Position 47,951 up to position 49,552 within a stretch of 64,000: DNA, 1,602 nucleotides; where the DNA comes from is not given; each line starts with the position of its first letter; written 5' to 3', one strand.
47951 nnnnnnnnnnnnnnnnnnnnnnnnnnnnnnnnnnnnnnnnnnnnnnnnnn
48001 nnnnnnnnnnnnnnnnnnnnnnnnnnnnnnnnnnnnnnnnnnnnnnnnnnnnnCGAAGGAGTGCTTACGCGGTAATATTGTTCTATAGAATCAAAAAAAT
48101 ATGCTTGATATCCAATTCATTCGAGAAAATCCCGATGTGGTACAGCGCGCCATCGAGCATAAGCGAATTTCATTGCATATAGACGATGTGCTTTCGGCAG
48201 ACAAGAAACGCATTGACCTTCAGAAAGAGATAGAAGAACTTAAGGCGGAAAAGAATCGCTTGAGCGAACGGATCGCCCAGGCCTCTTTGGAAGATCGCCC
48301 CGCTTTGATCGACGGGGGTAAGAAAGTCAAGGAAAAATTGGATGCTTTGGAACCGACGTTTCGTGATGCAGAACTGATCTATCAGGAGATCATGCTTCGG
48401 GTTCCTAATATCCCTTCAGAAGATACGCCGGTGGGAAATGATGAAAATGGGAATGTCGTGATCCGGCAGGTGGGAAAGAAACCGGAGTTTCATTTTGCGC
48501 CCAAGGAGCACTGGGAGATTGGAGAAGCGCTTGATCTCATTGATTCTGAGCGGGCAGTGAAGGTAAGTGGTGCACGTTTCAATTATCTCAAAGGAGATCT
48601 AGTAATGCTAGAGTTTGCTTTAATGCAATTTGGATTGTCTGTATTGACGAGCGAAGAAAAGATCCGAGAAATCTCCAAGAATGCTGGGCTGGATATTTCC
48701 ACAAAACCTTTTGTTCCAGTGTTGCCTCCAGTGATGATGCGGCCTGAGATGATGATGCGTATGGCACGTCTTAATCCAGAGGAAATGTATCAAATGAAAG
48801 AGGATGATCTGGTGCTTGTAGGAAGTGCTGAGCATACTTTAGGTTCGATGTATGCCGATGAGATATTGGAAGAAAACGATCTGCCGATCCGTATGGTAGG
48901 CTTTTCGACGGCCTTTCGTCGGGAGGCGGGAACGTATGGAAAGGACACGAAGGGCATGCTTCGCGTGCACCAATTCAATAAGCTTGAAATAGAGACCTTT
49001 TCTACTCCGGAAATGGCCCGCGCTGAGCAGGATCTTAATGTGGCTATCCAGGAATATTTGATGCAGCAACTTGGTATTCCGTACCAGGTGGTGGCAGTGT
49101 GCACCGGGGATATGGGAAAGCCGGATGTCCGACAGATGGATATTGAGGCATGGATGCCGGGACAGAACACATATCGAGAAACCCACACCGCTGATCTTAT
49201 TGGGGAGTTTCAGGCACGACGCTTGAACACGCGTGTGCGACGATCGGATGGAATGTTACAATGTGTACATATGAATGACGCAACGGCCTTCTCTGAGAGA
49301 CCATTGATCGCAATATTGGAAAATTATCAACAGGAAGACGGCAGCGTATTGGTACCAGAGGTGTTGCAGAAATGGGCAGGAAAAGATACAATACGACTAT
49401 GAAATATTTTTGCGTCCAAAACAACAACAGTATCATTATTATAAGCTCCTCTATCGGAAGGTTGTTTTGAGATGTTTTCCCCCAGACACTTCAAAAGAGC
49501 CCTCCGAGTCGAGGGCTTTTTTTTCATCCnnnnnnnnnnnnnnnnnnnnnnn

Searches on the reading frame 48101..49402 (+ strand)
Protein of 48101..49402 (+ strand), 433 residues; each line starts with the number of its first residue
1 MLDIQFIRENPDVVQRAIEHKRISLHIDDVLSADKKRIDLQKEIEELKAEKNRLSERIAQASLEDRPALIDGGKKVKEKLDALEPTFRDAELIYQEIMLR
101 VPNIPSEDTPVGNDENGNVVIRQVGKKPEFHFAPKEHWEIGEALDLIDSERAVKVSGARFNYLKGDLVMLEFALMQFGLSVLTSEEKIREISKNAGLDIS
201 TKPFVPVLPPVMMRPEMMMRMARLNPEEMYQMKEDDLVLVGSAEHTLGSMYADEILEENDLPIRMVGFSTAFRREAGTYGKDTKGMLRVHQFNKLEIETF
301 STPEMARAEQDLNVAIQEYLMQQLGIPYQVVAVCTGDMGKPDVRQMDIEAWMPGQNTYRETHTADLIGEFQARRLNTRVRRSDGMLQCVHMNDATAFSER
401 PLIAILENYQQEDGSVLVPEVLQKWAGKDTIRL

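Call 32: search_protein_families(library=pfam, proteins=[window:48101-49402:+], max_evalue=0.001)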
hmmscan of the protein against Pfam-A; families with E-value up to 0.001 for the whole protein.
window:48101-49402:+ (433 aa): 2 families
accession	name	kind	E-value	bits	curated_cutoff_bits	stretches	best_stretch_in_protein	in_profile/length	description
PF00587.30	tRNA-synt_2b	-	3.2e-30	105.9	29.3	1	233-409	7-179/179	tRNA synthetase class II core domain (G, H, P, S and T)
PF02403.27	Seryl_tRNA_N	-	1.1e-24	87.2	28.2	1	1-105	1-108/108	Seryl-tRNA synthetase N-terminal domain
